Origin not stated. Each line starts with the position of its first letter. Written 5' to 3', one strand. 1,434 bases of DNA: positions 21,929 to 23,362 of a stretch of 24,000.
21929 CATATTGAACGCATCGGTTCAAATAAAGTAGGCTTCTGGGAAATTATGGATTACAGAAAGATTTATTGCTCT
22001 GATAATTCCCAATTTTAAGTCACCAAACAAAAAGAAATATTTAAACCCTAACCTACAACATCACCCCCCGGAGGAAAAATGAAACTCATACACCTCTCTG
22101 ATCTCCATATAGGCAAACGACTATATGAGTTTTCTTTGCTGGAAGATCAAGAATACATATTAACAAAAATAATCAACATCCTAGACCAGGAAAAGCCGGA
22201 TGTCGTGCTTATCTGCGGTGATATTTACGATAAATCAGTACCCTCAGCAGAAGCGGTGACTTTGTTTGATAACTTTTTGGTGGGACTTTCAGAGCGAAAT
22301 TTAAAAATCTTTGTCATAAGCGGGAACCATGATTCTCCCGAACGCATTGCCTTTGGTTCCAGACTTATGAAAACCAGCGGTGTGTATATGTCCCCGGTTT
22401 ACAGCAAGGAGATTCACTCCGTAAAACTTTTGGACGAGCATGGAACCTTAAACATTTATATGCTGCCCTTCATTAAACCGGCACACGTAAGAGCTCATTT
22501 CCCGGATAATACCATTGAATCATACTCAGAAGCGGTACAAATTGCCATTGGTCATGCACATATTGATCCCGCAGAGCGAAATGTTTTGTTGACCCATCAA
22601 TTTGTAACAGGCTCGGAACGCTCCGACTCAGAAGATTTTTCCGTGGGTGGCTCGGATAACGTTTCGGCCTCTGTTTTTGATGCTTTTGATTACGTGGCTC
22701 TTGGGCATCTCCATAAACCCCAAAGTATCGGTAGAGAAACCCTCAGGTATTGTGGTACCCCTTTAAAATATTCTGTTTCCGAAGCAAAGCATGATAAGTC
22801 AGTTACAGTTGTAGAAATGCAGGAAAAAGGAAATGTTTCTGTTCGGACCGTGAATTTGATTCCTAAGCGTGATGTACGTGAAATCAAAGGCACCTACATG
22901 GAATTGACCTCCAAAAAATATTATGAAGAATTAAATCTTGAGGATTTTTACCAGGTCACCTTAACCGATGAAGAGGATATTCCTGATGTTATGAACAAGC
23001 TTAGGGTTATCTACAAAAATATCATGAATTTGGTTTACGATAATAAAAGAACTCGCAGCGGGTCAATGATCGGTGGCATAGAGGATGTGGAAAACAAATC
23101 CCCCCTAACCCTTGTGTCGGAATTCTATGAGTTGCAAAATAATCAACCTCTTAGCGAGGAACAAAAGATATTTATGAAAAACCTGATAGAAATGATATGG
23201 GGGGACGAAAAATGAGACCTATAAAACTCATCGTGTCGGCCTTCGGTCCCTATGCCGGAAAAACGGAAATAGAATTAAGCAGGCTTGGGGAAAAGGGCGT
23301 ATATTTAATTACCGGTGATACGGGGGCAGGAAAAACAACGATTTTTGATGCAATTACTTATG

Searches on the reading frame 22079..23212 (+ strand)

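Call 7: search_protein_families(library=pfam, proteins=[window:22079-23212:+], max_evalue=0.01)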
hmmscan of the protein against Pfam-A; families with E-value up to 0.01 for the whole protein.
window:22079-23212:+ (378 aa): 4 families
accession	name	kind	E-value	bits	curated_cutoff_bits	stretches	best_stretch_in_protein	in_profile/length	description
PF12320.13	SbcD_C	-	2.9e-21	76.1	24.4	1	262-354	1-94/94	Type 5 capsule protein repressor C-terminal domain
PF00149.33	Metallophos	-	1.5e-16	61.8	21.5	1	1-214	1-191/191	Calcineurin-like phosphoesterase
PF12850.12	Metallophos_2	-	4.4e-08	33.7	27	1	1-222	1-127/154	Calcineurin-like phosphoesterase superfamily domain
PF14582.11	Metallophos_3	-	0.0021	17.9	28.2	0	57-92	72-107/259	Metallophosphoesterase, calcineurin superfamily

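Call 8: search_protein_families(library=padloc, proteins=[window:22079-23212:+], max_evalue=0.01)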
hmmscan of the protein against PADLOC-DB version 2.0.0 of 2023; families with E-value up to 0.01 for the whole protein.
window:22079-23212:+ (378 aa): 2 families
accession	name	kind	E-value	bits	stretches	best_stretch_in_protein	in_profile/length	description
PDLC00736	Effector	-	9.1e-10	36.1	1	3-89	5-89/561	Endonuclease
PDLC04908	PDC-S10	-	7.5e-06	23.4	1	36-213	26-183/223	-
